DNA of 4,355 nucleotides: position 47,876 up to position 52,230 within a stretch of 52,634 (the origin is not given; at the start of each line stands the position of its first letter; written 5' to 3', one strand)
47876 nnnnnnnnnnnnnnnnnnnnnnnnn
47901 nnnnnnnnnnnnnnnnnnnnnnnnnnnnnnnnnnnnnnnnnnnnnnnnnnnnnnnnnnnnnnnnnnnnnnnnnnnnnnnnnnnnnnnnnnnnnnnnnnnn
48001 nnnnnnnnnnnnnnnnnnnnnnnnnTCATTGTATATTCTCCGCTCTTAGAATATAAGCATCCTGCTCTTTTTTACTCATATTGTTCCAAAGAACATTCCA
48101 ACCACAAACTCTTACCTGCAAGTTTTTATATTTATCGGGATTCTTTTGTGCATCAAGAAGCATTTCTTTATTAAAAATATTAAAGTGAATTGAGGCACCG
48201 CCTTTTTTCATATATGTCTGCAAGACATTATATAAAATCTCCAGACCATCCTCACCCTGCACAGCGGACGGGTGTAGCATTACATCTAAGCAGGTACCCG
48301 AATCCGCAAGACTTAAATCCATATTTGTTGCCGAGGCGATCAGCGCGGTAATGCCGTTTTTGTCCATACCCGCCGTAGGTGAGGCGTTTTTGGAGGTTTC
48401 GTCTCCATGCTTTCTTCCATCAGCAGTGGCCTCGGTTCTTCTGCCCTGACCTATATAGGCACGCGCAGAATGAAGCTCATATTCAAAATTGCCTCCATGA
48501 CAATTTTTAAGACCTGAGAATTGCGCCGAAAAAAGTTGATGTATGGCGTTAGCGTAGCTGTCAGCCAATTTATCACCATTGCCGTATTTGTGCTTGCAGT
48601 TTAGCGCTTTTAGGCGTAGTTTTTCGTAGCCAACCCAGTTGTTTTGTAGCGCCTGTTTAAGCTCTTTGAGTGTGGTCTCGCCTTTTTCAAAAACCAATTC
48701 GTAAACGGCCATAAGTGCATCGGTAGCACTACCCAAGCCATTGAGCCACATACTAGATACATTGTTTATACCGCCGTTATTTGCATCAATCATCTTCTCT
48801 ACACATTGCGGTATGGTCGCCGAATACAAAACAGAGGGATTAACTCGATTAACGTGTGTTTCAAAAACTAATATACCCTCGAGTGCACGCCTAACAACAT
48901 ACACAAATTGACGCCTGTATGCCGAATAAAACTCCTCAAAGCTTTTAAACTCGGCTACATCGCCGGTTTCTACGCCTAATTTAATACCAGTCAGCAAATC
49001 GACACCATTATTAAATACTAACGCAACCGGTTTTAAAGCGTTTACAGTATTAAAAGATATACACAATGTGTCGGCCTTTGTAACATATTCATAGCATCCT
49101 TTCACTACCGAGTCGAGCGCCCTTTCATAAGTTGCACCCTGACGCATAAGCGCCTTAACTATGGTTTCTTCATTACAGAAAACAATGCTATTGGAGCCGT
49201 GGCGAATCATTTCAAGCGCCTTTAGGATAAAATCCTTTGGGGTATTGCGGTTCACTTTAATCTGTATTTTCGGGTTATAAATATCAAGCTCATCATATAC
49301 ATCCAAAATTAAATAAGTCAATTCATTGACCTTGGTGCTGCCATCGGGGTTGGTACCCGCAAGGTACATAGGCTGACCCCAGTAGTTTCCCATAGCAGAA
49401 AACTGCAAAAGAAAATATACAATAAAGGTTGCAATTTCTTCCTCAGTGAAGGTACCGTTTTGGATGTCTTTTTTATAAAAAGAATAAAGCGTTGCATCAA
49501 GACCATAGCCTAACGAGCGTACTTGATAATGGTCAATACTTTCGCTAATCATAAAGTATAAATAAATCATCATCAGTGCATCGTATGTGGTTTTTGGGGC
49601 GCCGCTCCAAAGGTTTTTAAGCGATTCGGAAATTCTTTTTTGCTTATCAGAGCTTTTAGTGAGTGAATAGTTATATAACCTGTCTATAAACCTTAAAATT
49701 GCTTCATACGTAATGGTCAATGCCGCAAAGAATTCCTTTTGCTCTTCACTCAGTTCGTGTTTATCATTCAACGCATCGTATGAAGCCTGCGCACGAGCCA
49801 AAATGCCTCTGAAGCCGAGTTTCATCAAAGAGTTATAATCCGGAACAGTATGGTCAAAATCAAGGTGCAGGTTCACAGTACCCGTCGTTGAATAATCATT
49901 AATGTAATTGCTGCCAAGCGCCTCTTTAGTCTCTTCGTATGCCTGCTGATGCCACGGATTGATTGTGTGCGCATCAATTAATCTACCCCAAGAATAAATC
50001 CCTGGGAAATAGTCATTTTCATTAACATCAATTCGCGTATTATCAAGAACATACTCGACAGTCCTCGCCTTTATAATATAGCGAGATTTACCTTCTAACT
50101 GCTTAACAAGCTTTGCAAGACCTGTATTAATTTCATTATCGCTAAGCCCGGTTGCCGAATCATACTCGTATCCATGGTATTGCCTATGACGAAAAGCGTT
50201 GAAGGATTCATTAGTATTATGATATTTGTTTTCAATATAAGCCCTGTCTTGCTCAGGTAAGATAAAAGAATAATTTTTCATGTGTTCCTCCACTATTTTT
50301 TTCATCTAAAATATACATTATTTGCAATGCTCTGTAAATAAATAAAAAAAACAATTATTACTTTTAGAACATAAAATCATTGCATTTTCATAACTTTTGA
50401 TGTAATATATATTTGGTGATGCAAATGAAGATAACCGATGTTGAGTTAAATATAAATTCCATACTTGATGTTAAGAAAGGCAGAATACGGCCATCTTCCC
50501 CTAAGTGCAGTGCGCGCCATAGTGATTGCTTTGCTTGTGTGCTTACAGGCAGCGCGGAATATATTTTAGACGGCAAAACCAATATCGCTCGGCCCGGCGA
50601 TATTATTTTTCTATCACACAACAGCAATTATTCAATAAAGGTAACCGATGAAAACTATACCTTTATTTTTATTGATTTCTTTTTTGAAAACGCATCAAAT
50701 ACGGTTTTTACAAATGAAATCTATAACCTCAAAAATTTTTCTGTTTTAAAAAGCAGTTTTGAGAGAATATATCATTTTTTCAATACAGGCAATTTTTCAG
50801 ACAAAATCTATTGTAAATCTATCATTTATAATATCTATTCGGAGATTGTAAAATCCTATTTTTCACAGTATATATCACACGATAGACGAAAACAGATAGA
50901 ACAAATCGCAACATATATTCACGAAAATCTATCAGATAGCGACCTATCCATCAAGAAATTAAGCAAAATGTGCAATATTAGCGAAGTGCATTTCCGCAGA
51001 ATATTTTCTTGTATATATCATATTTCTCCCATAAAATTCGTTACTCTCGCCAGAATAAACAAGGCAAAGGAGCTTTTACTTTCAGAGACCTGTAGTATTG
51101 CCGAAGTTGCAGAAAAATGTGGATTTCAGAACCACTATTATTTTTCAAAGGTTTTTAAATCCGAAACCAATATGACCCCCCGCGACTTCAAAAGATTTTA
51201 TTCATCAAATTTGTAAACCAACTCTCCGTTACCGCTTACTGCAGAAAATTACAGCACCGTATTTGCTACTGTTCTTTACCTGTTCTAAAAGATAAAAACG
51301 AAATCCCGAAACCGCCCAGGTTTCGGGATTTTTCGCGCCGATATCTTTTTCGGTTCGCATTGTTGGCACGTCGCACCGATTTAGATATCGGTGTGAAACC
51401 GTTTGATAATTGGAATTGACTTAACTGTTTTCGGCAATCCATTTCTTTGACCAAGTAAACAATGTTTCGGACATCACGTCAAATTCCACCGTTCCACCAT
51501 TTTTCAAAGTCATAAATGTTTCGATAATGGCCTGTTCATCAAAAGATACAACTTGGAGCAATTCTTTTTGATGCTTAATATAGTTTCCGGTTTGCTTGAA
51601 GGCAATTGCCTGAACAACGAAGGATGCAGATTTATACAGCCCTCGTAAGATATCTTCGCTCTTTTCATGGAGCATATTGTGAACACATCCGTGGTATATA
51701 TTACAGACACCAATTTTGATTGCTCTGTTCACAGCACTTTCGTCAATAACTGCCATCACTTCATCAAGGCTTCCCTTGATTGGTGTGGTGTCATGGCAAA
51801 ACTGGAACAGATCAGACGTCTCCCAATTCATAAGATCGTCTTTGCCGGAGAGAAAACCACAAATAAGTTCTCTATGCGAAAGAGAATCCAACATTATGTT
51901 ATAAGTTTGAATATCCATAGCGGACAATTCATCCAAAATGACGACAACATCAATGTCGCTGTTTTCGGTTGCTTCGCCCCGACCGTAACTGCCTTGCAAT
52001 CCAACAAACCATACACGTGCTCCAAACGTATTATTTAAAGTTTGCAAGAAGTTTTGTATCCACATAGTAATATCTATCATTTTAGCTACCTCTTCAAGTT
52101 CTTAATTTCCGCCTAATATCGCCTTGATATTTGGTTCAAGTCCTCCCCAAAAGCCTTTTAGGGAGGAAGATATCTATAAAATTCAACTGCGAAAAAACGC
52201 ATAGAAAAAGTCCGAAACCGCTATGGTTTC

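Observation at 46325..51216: Orphan glycyl-radical enzyme operon (GRE, activase, SMP-30 lactonase) with a divergent AraC regulator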

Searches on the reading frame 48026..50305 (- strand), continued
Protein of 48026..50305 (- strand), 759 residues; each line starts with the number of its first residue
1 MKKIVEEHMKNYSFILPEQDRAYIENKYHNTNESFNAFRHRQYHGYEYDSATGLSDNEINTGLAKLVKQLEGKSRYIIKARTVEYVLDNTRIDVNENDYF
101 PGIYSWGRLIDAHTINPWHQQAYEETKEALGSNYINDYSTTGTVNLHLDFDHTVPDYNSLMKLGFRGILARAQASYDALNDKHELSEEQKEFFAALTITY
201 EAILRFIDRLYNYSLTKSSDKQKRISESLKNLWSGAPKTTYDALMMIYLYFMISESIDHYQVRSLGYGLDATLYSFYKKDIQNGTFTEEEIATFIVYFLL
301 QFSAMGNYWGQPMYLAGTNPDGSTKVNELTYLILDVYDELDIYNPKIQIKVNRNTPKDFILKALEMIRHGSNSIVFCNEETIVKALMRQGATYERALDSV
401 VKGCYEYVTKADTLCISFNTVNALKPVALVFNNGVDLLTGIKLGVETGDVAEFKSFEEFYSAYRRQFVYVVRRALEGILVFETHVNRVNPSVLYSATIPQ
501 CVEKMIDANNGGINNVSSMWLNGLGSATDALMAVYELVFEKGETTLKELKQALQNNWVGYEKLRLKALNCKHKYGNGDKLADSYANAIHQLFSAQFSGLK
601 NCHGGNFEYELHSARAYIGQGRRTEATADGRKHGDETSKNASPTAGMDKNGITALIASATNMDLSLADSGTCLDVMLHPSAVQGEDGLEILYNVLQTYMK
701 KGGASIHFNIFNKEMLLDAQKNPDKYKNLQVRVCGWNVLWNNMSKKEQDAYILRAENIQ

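Call 66: search_protein_families(library=pfam, proteins=[L052:2819-3673:+, L052:3690-4727:+, L052:4737-5993:+, L052:5999-6976:+, L061:2709-3773:+, L047:7179-7976:+], max_evalue=0.001)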
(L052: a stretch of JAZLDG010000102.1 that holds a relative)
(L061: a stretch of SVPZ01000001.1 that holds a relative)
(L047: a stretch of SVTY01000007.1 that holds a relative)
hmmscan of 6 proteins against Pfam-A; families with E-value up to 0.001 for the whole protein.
L052:2819-3673:+ (285 aa): 2 families
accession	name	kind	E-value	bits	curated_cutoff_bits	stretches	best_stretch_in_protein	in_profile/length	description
PF01487.21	DHquinase_I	-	4.4e-13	50.3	22.2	1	67-256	22-206/230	Type I 3-dehydroquinase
PF01791.15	DeoC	-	9.6e-06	25.8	23.8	0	153-250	120-211/229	DeoC/LacD family aldolase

L052:3690-4727:+ (346 aa): 1 family
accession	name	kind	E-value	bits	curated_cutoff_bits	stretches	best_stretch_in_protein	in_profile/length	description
PF00144.29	Beta-lactamase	-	2.9e-38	132.3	27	1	39-309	43-312/329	Beta-lactamase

L052:4737-5993:+ (419 aa): 5 families
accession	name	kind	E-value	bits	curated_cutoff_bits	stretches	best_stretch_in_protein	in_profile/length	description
PF13472.12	Lipase_GDSL_2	-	1.2e-21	78.4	32.9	1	220-406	13-178/178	GDSL-like Lipase/Acylhydrolase family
PF00753.33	Lactamase_B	-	7.1e-13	49.4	22.7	1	21-79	4-59/196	Metallo-beta-lactamase superfamily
PF00657.28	Lipase_GDSL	-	7.5e-13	49.5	23.6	1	206-411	3-208/208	GDSL-like Lipase/Acylhydrolase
PF16255.11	Lipase_GDSL_lke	-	9.3e-10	38.6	29.2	1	204-312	3-110/203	GDSL-like Lipase/Acylhydrolase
PF17182.10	OSK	-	0.00031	20.5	27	1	289-380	66-154/202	OSK domain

L052:5999-6976:+ (326 aa): 3 families
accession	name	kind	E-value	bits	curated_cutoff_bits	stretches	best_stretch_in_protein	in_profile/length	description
PF08240.17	ADH_N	-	3.6e-19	69.4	23.5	1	25-107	2-103/104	Alcohol dehydrogenase GroES-like domain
PF00107.32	ADH_zinc_N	-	2.9e-18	66.5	31.8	1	149-276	1-125/129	Zinc-binding dehydrogenase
PF13602.12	ADH_zinc_N_2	-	6.1e-14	53.5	27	1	181-322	1-134/134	Zinc-binding dehydrogenase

L061:2709-3773:+ (355 aa): 2 families
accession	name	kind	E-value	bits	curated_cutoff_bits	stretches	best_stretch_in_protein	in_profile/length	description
PF07969.17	Amidohydro_3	-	1.9e-12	47.9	29.7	1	283-353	410-472/472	Amidohydrolase family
PF01979.26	Amidohydro_1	-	2.7e-12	47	25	1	50-328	1-323/345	Amidohydrolase family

L047:7179-7976:+ (266 aa): 0 families

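Call 87: search_protein_families(library=ncbifam, proteins=[L028:7907-8845:+, L049:10226-10939:+, L052:10991-11935:+, L043:11098-11733:+, L052:2819-3673:+, L080:10340-11437:+, L055:11090-13087:+, L052:5999-6976:+, L061:2709-3773:+], max_evalue=0.000001)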
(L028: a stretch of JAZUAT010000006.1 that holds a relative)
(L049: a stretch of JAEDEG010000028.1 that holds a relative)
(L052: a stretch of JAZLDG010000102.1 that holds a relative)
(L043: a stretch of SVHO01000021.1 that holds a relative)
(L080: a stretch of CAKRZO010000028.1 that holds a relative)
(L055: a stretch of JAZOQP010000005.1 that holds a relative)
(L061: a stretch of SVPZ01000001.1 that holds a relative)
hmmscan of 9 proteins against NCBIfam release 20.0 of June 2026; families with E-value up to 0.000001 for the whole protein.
L028:7907-8845:+ (313 aa): 3 families
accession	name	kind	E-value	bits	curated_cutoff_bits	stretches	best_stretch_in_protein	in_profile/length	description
TIGR00950.1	2A78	equivalog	7.2e-21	74.8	230.2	1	50-293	18-261/264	carboxylate/amino acid/amine transporter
NF008432.0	PRK11272.1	equivalog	1.5e-16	60.4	270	1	15-302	11-288/294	drug/metabolite exporter YedA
NF050091.1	ArAmAcExpYddG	equivalog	1.6e-11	44.3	300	1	39-180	23-165/285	aromatic amino acid exporter YddG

L049:10226-10939:+ (238 aa): 0 families

L052:10991-11935:+ (315 aa): 3 families
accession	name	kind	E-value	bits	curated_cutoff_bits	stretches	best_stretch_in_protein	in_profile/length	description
NF041153.1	organophos_OPH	equivalog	1.1e-42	146.5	500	1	4-227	36-257/365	organophosphate hydrolase OPH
NF007373.0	PRK09875.1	equivalog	5.7e-26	91.7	486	1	48-311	33-290/292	phosphotriesterase-related protein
NF045706.1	PhFuoseLconase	equivalog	2e-23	83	630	1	2-311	2-323/332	phospho-furanose lactonase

L043:11098-11733:+ (212 aa): 0 families

L052:2819-3673:+ (285 aa): 1 family
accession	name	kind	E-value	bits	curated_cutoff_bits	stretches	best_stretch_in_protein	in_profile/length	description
TIGR01093.1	aroD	equivalog_domain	3.8e-10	40.2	139.3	1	147-269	100-218/229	type I 3-dehydroquinate dehydratase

L080:10340-11437:+ (366 aa): 6 families
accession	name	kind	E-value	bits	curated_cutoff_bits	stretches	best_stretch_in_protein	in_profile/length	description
NF052559.1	MthAcHydAcmB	equivalog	5e-41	140.7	550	1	23-286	30-301/391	methyl acetate hydrolase AcmB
NF002968.0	PRK03642.1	equivalog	1.3e-14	53.9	385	1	4-201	42-242/432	penicillin binding protein PBP4B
NF009622.0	PRK13128.1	equivalog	2.1e-10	39.7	443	1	23-256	28-238/518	D-aminopeptidase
NF007943.0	PRK10662.1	equivalog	5.6e-09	35.1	266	1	23-258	55-268/380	D-alanyl-D-alanine-carboxypeptidase/endopeptidase AmpH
NF045925.1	3-sucCA_synth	equivalog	1.6e-08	33.5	800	1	4-194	41-206/498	3-succinylated cholic acid synthase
NF038269.1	lipase_LipE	equivalog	1.8e-07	30.7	750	1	43-161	78-180/407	lipase LipE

L055:11090-13087:+ (666 aa): 0 families

L052:5999-6976:+ (326 aa): 21 families
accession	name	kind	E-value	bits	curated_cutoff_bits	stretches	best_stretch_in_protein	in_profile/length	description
TIGR02824.1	quinone_pig3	subfamily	7.4e-106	353.8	296.8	1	1-323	1-324/325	putative NAD(P)H quinone oxidoreductase, PIG3 family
NF010344.0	PRK13771.1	subfamily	4.2e-32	111.4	349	2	90-322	116-331/334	putative alcohol dehydrogenase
NF041172.1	AcrlCoa_red_Thmprot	equivalog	7.6e-30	104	500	2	90-322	116-332/334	acryloyl-CoA reductase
NF041183.1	Pks2_ls1_myc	equivalog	9.3e-29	99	2400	1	24-324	1431-1729/2086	sulfolipid-1 biosynthesis phthioceranic/hydroxyphthioceranic acid synthase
NF008024.0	PRK10754.1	subfamily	2.1e-25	89.5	348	1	13-323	16-326/327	NADPH:quinone reductase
TIGR02823.1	oxido_YhdH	subfamily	3e-20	72.3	297.25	1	2-322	1-322/324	acrylyl-CoA reductase family protein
TIGR02817.1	adh_fam_1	subfamily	5.5e-20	72.1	284.05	1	9-191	13-203/336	zinc-binding alcohol dehydrogenase family protein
TIGR01751.1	crot-CoA-red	equivalog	1.2e-19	70.3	378.55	1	90-203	140-255/398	crotonyl-CoA carboxylase/reductase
NF058644.1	CurcmRedCuraProt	equivalog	5.9e-18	65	440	1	14-325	19-334/336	NADPH-dependent curcumin/dihydrocurcumin reductase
NF006940.0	PRK09422.1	equivalog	7.3e-17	61.3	344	1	90-263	115-285/338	alcohol dehydrogenase AdhP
NF003808.0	PRK05396.1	equivalog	1e-16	60.7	380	1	90-322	119-338/341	L-threonine 3-dehydrogenase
TIGR03989.1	Rxyl_3153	subfamily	1.5e-15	57.3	440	1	2-84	3-84/370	NDMA-dependent alcohol dehydrogenase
TIGR00692.1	tdh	equivalog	4.8e-15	55.4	458.35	1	90-323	117-339/340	L-threonine 3-dehydrogenase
NF051456.1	acrylyl_AcuI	equivalog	1.7e-12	46.8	440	1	1-260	1-265/325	acrylyl-CoA reductase (NADPH)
NF007489.0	PRK10083.1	equivalog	1.6e-11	43.7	376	0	89-265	114-286/339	Zn-dependent oxidoreductase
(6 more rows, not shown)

L061:2709-3773:+ (355 aa): 23 families
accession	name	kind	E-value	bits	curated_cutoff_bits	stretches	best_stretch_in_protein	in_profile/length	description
NF006689.0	PRK09237.1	equivalog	7e-60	202.6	371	2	122-352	141-370/383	amidohydrolase/deacetylase family metallohydrolase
NF009060.0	PRK12394.1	equivalog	3.7e-49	167.5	442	1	4-354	5-375/381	metallo-dependent hydrolase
TIGR03583.1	EF_0837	hypoth_equivalog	2.2e-47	161.9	432.15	1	3-351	2-363/365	amidohydrolase/deacetylase family metallohydrolase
NF006844.0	PRK09357.2-5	equivalog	1.4e-12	47.3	701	1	1-63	1-65/422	dihydroorotase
NF006839.0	PRK09357.1-4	equivalog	1.6e-12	46.8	576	1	4-63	2-63/422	dihydroorotase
NF006845.0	PRK09357.2-6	equivalog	1.9e-12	46.6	728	1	3-177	2-185/428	dihydroorotase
NF006837.0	PRK09357.1-2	equivalog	2.7e-12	46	575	1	4-64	3-65/428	dihydroorotase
NF006252.0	PRK08393.1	equivalog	3.9e-11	42.6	617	1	4-62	3-63/424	N-ethylammeline chlorohydrolase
NF005748.0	PRK07572.1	subfamily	1.7e-10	40.6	438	0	3-65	3-63/426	cytosine deaminase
TIGR01224.1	hutI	equivalog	1.5e-09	37.2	298.15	0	267-320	300-354/377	imidazolonepropionase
TIGR00857.1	pyrC_multi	subfamily_domain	4.3e-09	35.8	279.05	0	19-69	5-55/412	dihydroorotase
NF006843.0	PRK09357.2-4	equivalog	7.7e-09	34.9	786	1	3-176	2-182/431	dihydroorotase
TIGR02033.1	D-hydantoinase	equivalog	8.1e-09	34.9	393.25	1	4-65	1-63/454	dihydropyrimidinase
TIGR03178.1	allantoinase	equivalog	1.2e-08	34.2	357.85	0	4-63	2-61/441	allantoinase AllB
NF051886.1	XaaProDiPepCaul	equivalog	2.3e-08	33.5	500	0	23-93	23-95/398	Xaa-Pro dipeptidase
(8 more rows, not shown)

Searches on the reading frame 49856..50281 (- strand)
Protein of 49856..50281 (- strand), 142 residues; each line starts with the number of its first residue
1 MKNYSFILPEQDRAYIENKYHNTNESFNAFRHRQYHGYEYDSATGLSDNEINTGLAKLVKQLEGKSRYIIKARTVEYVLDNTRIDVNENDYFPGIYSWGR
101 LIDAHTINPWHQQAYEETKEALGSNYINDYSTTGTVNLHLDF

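Call 81: search_protein_representatives(protein=window:49856-50281:-)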
Query: 142 residues. Proteins with E-value up to 0.001 (for the whole library): 107; up to 1e-10: 45; up to 1e-30: 6. The best 107 are listed.
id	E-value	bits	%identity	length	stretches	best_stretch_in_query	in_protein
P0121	1.6e-47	177.6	84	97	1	1-97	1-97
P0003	2.7e-43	163.9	53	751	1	6-142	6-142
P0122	9.4e-42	158.9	52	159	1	8-142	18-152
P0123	4.0e-35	137.4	49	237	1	6-142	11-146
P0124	2.9e-32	128.2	50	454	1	6-121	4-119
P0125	1.4e-31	125.9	47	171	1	7-141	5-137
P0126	1.3e-29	119.6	50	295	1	10-118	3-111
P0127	8.9e-29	116.9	48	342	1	6-122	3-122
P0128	3.2e-28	115.1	45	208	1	11-137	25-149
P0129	4.3e-27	111.4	49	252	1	9-117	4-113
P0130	1.7e-25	106.3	45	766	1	8-117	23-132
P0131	5.3e-25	104.6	43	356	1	7-122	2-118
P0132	7.0e-25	104.2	48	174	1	10-116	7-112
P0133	1.4e-24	103.3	-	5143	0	-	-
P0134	3.7e-24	101.9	43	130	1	11-115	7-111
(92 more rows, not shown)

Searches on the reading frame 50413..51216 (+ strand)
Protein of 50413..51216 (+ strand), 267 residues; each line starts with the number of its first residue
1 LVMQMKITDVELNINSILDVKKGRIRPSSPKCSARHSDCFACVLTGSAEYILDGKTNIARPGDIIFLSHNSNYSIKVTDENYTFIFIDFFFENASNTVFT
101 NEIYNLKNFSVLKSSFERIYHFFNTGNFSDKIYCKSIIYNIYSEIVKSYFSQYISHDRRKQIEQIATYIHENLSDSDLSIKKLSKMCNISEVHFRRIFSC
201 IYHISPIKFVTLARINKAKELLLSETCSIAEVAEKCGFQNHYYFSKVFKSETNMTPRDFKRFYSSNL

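Call 3: search_protein_families(library=pfam, proteins=[window:50413-51216:+])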
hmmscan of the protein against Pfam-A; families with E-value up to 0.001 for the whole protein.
window:50413-51216:+ (267 aa): 3 families
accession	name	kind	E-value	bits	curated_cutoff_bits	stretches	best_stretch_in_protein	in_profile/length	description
PF12833.13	HTH_18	-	5.6e-19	68.7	33.6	1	183-261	1-79/80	Helix-turn-helix domain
PF00165.29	HTH_AraC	-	5.3e-16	58.7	26.6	1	224-259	6-40/42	Bacterial regulatory helix-turn-helix proteins, AraC family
PF06249.18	EutQ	-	0.00024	21.3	21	1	40-89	98-146/152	Ethanolamine utilisation protein EutQ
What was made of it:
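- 50413..51216 (+): AraC-family regulator (cupin-like N-terminus plus HTH_18), divergent from the GRE operon. Pfam HTH_18 5.6e-19 and HTH_AraC 5e-16 (call 3).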

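Call 4: search_protein_families(library=ncbifam, proteins=[window:50413-51216:+])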
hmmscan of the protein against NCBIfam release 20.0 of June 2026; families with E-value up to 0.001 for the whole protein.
window:50413-51216:+ (267 aa): 29 families (the best 25 are shown)
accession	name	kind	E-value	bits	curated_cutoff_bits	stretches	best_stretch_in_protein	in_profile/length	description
NF049932.1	TranspRegBtr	equivalog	5.6e-19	68.1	900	1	131-259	141-262/531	bacillibactin transport transcriptional regulator Btr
NF007860.0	PRK10572.1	equivalog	7.4e-17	61.1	208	1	127-263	147-285/292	arabinose operon transcriptional regulator AraC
TIGR04094.1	adjacent_YSIRK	equivalog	1.3e-14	54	200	1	150-260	271-383/383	YSIRK-targeted surface antigen transcriptional regulator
NF033869.1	viru_reg_Rsp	equivalog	9.8e-14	50.7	400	1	64-262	47-248/701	AraC family transcriptional regulator Rsp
NF047455.1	TF_Staph_AryK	equivalog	9.9e-14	50.5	850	1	41-264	26-260/759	transcriptional regulator AryK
NF006902.0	PRK09393.1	equivalog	1.7e-13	50.4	425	1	155-263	214-322/327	transcriptional regulator FtrA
NF010026.0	PRK13501.1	equivalog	5.3e-13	48.8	363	1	161-262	177-277/290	HTH-type transcriptional activator RhaR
NF047788.1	TransRegPocR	equivalog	5.6e-13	48.8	500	1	152-261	181-289/296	transcriptional regulator PocR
NF007243.0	PRK09685.1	equivalog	1.8e-11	44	199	1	155-261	193-300/303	transcriptional regulator FeaR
NF052371.1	TransRegGbdRPseu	equivalog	2.5e-11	43.2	480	1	159-261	224-325/365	choline metabolism transcriptional regulator GbdR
NF052534.1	RzbtTranRegRhrA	equivalog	1.4e-10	40.9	500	1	145-263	192-311/312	rhizobactin biosynthesis transcriptional regulator RhrA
NF010028.0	PRK13503.1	equivalog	4.9e-10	39.3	288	1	130-261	142-271/278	HTH-type transcriptional activator RhaS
TIGR02297.1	HpaA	equivalog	3.2e-09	36.5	274.65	1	130-260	156-285/287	4-hydroxyphenylacetate catabolism regulatory protein HpaA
NF010025.2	PRK13500.1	equivalog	6e-09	35.9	525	1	176-261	191-276/282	HTH-type transcriptional activator RhaR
NF040475.1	chlor_reg_RclR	equivalog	8e-09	35.2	400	1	178-261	194-277/284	reactive chlorine-specific transcriptional regulator RclR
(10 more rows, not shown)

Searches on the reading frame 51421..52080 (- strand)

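Call 3: search_protein_families(library=pfam, proteins=[window:51421-52080:-])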
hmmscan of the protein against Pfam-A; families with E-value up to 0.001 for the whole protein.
window:51421-52080:- (219 aa): 2 families
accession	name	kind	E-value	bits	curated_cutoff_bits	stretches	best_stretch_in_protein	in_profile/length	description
PF01909.29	NTP_transf_2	-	6.1e-08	33.4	21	1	23-53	14-44/93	Nucleotidyltransferase domain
PF18765.7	Polbeta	-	1.6e-06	28.7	26.9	1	22-89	12-72/93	Polymerase beta, Nucleotidyltransferase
